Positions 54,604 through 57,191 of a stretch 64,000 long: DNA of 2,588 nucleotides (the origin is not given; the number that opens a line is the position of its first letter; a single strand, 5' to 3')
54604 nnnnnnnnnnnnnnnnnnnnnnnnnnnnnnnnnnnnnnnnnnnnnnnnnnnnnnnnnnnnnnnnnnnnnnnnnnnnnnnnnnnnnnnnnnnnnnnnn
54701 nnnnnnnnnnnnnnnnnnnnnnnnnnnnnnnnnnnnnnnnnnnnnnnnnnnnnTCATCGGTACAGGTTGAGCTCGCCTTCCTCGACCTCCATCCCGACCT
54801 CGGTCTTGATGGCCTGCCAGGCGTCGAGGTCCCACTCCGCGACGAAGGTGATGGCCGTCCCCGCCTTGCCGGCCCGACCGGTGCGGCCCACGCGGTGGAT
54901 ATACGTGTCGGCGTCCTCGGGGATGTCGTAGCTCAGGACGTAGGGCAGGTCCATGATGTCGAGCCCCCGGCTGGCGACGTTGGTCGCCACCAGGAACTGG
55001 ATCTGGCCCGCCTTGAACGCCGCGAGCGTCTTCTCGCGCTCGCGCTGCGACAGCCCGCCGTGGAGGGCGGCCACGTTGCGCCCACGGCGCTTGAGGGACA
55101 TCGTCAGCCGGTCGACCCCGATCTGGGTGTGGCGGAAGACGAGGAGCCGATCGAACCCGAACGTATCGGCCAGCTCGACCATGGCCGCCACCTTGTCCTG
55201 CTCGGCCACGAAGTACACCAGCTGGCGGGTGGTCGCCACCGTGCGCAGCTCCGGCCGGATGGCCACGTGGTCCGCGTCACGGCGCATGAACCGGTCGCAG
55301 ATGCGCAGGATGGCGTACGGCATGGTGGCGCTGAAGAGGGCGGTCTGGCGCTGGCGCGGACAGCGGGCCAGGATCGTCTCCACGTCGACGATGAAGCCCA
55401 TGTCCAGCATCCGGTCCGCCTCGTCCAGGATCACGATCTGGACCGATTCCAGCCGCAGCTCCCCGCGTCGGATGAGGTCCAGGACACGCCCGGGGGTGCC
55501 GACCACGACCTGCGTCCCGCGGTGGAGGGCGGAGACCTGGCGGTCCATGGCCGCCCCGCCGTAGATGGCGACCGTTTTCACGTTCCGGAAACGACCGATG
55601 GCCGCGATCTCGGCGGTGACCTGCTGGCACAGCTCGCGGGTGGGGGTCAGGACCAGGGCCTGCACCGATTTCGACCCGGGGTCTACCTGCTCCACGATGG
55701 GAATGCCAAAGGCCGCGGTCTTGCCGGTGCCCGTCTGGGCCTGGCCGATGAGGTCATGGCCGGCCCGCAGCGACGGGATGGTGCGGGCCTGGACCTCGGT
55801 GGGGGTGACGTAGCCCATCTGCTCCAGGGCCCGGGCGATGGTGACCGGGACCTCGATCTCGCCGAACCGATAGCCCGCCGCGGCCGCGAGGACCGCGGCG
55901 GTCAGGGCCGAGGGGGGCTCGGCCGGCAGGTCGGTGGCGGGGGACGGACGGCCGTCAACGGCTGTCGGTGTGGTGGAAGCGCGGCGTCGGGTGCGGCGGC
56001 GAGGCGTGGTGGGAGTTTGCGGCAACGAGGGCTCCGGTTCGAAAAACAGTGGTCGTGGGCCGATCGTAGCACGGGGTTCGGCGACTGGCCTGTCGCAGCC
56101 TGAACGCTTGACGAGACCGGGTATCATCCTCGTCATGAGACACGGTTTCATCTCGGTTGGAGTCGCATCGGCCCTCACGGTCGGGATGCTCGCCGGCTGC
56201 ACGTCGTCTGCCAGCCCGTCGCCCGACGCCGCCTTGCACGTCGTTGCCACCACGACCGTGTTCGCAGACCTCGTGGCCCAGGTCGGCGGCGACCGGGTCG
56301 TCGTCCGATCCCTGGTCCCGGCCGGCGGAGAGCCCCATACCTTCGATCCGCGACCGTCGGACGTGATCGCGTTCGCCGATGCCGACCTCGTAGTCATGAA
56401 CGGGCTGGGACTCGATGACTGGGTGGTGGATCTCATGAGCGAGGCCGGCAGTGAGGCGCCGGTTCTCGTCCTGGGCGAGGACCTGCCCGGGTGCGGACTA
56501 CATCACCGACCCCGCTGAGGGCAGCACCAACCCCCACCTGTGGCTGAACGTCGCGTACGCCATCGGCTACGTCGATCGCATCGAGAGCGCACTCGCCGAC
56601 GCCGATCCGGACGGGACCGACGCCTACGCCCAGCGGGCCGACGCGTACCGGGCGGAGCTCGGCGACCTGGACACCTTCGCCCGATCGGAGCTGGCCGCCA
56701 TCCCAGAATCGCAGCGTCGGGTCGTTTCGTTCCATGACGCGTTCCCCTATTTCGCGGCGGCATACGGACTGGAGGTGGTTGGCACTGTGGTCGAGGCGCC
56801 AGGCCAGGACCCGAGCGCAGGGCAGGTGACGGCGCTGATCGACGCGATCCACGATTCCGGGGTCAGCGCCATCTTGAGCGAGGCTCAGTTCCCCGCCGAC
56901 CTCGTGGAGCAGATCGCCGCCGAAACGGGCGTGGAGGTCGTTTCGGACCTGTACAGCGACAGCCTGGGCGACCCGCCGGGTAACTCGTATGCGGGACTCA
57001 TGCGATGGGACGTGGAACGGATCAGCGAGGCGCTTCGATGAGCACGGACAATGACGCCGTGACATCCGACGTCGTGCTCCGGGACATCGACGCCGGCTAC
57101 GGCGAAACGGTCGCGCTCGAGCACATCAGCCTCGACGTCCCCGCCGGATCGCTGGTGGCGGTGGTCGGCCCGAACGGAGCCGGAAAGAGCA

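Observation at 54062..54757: Ligase-like paralog 2: motif I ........, motif III DGIW, in a helicase/repair/glycosyltransferase operon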

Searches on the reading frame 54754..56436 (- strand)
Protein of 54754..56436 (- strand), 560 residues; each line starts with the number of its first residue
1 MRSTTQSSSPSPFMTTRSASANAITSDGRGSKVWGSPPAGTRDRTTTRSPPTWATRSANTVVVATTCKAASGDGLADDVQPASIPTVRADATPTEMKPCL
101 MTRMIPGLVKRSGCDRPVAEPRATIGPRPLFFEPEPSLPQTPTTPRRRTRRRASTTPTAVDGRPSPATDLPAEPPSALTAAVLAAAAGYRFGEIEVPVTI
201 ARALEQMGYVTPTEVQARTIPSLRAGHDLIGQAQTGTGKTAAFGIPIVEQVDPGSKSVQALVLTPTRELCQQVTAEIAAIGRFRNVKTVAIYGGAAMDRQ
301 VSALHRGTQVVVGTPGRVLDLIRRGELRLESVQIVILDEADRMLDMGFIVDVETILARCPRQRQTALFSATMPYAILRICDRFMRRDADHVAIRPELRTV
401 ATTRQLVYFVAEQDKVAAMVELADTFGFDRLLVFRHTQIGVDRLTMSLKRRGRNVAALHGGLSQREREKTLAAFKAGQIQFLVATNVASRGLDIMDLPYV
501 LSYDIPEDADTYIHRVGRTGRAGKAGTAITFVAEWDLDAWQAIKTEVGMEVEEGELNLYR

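Call 3: search_protein_families(library=pfam, proteins=[window:54754-56436:-], max_evalue=0.1)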
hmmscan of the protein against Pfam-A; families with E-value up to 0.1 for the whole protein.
window:54754-56436:- (560 aa): 5 families
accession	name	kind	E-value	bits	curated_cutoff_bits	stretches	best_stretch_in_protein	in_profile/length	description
PF00270.35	DEAD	-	7.9e-49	166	26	1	213-374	1-162/167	DEAD/DEAH box helicase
PF00271.37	Helicase_C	-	3.3e-27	95.4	23.5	1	417-523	4-110/110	Helicase conserved C-terminal domain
PF04851.21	ResIII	-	1.5e-05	25.4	22.5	1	230-346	27-140/164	Type III restriction enzyme, res subunit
PF14617.12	CMS1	-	0.0055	16.5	35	1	308-340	176-208/250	U3-containing 90S pre-ribosomal complex subunit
PF19679.4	DUF6181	-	0.054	13.9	25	0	439-505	25-91/134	Family of unknown function (DUF6181)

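Call 4: search_protein_families(library=ncbifam, proteins=[window:54754-56436:-], max_evalue=0.1)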
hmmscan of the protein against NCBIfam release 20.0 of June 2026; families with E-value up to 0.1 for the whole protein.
window:54754-56436:- (560 aa): 48 families (the best 25 are shown)
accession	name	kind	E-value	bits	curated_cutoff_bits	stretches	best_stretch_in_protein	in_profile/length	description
NF053631.1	RNA_helic_CshA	equivalog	7.3e-128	427.1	646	1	191-547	1-356/434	degradosome RNA helicase CshA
NF008744.0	PRK11776.1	equivalog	1.7e-112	376.3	524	1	190-556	5-370/460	ATP-dependent RNA helicase DbpA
NF008642.0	PRK11634.1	equivalog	7.7e-102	341.7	989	1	191-556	8-373/628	DEAD/DEAH family ATP-dependent RNA helicase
NF053710.1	RNA_heli_RhlE2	exception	2.2e-97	327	925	1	199-536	11-357/635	RNA helicase RhlE2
NF053711.1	RNA_heli_RhlE1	exception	3.8e-97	325.8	750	1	200-548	12-364/434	RNA helicase RhlE1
NF007882.0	PRK10590.1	equivalog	1.3e-87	294.6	743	1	196-533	8-350/456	ATP-dependent RNA helicase RhlE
NF053636.1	DDHlcsCsdAPsy1082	equivalog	2.1e-87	293.8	890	1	191-546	5-361/512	DEAD/DEAH box helicase CsdA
NF008394.0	PRK11192.1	equivalog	1.3e-86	291.2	507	1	190-543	4-362/441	ATP-dependent RNA helicase SrmB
NF002340.1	PRK01297.1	equivalog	9.8e-85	284.6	564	1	190-549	2-370/372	ATP-dependent RNA helicase RhlB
NF003419.0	PRK04837.1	equivalog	1e-82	278.2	588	1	189-545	9-373/424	ATP-dependent RNA helicase RhlB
NF003390.0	PRK04537.1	equivalog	4.5e-76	257.1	732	1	192-534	12-363/572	ATP-dependent RNA helicase RhlB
NF010337.0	PRK13766.1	equivalog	2e-21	75.8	610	2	454-538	400-483/781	Hef nuclease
TIGR01389.1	recQ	equivalog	4e-18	65.2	640.2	1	207-542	9-338/591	DNA helicase RecQ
TIGR04121.1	DEXH_lig_assoc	equivalog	2.4e-15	55.3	850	1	211-534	13-358/804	ligase-associated DNA damage response DEXH box helicase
TIGR03817.1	DECH_helic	hypoth_equivalog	1.3e-13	50.2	874.1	2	198-359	23-184/742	helicase/secretion neighborhood putative DEAH-box helicase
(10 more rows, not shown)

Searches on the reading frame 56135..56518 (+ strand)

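Call 58: search_protein_families(library=pfam, proteins=[window:56135-56518:+], max_evalue=0.01)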
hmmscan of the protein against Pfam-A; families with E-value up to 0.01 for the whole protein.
window:56135-56518:+ (127 aa): 1 family
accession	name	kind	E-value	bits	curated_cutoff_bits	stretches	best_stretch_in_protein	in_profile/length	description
PF01297.22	ZnuA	-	4.2e-24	85.9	29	1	36-117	1-83/263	Zinc-uptake complex component A periplasmic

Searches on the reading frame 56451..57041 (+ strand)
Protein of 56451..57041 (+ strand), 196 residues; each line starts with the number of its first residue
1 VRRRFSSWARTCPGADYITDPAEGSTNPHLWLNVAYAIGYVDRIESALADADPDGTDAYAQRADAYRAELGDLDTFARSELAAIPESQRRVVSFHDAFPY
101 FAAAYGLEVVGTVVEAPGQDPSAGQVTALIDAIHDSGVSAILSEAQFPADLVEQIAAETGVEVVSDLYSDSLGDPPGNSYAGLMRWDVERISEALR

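Call 8: search_protein_families(library=pfam, proteins=[window:56451-57041:+], max_evalue=0.01)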
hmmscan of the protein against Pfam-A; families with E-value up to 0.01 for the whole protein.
window:56451-57041:+ (196 aa): 1 family
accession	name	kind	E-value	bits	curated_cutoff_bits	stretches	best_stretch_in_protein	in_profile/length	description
PF01297.22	ZnuA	-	1.2e-47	163.1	29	1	24-194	95-263/263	Zinc-uptake complex component A periplasmic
